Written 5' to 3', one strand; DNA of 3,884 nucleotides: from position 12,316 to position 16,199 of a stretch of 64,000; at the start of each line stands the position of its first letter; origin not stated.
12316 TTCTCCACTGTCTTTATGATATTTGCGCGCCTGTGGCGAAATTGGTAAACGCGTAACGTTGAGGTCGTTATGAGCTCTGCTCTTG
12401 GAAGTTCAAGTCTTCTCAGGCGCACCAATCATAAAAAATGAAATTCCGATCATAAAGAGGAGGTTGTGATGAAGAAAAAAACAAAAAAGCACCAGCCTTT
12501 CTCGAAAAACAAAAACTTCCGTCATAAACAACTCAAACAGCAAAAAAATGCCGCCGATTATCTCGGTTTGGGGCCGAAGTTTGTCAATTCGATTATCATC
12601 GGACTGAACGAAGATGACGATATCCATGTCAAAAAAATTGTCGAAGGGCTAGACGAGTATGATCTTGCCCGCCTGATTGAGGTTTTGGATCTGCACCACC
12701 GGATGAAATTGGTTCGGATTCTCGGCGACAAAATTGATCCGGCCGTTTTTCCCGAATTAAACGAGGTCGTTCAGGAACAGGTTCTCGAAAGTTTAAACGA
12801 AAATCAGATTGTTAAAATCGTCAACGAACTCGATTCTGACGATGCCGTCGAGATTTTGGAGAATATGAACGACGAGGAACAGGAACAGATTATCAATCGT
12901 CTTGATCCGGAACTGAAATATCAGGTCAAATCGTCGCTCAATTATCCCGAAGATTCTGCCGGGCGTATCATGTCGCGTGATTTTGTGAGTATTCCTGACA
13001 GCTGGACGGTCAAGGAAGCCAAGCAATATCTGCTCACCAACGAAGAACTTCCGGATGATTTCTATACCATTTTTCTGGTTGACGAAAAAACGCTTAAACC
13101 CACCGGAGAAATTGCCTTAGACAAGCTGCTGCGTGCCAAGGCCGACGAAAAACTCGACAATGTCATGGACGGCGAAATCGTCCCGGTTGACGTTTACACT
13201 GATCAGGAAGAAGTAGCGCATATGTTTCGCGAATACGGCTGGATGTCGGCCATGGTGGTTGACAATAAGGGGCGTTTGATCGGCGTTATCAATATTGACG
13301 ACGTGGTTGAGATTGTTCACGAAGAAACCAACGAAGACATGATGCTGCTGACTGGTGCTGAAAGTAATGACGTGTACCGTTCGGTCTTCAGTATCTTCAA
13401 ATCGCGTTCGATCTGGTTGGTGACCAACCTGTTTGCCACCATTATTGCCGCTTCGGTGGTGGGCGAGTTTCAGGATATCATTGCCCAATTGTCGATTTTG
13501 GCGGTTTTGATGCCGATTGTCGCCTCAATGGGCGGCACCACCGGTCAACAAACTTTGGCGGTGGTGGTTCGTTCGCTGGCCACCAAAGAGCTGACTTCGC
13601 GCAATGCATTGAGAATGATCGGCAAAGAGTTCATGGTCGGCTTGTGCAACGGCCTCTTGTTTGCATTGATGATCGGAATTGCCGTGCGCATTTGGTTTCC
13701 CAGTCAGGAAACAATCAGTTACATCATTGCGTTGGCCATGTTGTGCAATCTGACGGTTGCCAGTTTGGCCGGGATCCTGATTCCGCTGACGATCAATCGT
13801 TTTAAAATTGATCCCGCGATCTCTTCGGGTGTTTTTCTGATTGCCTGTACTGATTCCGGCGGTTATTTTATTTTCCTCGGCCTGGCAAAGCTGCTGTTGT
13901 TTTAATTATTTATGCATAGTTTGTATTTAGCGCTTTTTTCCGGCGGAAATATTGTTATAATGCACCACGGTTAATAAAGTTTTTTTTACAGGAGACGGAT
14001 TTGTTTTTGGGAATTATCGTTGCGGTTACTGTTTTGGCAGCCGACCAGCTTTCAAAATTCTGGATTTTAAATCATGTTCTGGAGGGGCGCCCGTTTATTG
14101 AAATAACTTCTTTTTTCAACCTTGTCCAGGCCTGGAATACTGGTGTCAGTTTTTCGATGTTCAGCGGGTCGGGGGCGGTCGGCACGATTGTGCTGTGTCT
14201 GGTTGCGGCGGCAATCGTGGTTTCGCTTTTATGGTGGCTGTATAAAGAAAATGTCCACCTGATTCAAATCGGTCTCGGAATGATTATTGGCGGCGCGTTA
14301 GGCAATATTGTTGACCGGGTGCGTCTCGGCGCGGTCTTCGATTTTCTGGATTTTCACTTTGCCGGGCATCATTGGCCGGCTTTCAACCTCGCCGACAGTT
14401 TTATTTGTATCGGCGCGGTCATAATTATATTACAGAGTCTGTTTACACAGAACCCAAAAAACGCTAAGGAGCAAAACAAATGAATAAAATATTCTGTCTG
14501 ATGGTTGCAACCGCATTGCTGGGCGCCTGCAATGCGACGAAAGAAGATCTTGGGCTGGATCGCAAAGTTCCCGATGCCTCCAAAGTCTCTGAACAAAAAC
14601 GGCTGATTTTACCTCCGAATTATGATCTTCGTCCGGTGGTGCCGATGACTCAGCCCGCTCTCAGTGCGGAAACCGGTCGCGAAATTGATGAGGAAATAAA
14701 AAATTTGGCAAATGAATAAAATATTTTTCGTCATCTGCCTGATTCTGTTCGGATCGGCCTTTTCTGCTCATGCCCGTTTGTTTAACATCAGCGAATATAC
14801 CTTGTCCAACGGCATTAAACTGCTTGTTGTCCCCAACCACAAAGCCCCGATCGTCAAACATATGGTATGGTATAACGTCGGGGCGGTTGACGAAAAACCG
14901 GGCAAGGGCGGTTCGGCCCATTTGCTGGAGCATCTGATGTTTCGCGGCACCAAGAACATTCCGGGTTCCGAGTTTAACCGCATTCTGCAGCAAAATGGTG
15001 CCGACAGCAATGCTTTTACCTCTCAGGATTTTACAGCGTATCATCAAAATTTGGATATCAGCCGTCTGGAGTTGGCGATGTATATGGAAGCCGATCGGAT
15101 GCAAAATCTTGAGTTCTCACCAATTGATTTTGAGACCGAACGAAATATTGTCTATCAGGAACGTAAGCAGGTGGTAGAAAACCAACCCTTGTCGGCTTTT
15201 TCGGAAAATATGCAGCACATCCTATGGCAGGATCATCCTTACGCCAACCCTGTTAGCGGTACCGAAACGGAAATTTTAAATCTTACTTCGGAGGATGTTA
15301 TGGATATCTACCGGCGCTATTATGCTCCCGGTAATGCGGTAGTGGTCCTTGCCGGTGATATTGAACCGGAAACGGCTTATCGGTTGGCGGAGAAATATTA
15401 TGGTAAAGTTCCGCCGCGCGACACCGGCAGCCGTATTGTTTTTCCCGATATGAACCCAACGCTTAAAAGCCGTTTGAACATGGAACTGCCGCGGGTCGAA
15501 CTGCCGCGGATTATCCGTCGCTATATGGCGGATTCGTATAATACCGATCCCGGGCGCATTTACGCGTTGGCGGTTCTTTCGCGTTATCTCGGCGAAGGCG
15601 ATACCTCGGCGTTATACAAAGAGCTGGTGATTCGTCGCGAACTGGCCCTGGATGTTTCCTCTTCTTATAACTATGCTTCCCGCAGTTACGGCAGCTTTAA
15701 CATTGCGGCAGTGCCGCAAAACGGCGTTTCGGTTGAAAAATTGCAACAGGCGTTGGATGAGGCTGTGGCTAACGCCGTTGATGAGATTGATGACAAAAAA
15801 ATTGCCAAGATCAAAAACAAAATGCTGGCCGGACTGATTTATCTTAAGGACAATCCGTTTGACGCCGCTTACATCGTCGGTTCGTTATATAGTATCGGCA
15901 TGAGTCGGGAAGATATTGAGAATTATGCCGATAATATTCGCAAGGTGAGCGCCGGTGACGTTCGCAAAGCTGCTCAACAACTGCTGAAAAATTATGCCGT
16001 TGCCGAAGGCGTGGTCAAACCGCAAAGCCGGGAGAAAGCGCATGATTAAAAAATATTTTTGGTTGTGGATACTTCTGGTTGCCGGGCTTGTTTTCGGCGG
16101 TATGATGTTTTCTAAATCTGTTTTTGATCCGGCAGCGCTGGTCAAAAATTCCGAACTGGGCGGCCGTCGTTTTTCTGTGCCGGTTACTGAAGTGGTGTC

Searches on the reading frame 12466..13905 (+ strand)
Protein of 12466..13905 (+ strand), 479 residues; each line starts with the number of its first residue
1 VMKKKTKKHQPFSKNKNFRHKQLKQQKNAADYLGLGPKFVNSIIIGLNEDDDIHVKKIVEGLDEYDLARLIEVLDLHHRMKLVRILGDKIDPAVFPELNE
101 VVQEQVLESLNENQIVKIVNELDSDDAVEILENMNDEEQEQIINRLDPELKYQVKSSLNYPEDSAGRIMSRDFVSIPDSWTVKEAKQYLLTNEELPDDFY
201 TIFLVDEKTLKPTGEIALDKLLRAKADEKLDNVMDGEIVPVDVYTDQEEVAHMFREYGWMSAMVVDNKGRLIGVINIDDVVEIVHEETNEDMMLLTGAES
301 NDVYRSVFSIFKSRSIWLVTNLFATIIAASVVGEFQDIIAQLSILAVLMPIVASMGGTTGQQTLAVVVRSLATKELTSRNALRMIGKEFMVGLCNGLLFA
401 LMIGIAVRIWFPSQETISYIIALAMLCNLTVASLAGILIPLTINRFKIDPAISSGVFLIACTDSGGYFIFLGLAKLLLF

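Call 83: search_protein_families(library=pfam, proteins=[window:12466-13905:+], max_evalue=0.00001)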
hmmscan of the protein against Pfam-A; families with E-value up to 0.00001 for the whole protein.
window:12466-13905:+ (479 aa): 3 families
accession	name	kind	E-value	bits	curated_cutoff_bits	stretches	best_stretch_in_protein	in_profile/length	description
PF01769.21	MgtE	-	5.6e-31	107.8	27.6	1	349-473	1-125/125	Divalent cation transporter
PF03448.22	MgtE_N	-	5.3e-22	78.7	25.9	1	63-163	2-102/102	MgtE intracellular N domain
PF00571.33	CBS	-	1.1e-14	54.9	24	1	232-285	3-56/57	CBS domain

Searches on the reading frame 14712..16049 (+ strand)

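Call 83: search_protein_families(library=pfam, proteins=[window:14712-16049:+], max_evalue=0.00001)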
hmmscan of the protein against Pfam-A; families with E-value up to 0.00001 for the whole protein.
window:14712-16049:+ (445 aa): 2 families
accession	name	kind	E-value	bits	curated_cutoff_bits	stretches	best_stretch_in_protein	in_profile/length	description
PF05193.26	Peptidase_M16_C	-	2.6e-26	93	23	1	190-371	1-181/181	Peptidase M16 inactive domain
PF00675.25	Peptidase_M16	-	6.2e-26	91.5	22.3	1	41-184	6-148/149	Insulinase (Peptidase family M16)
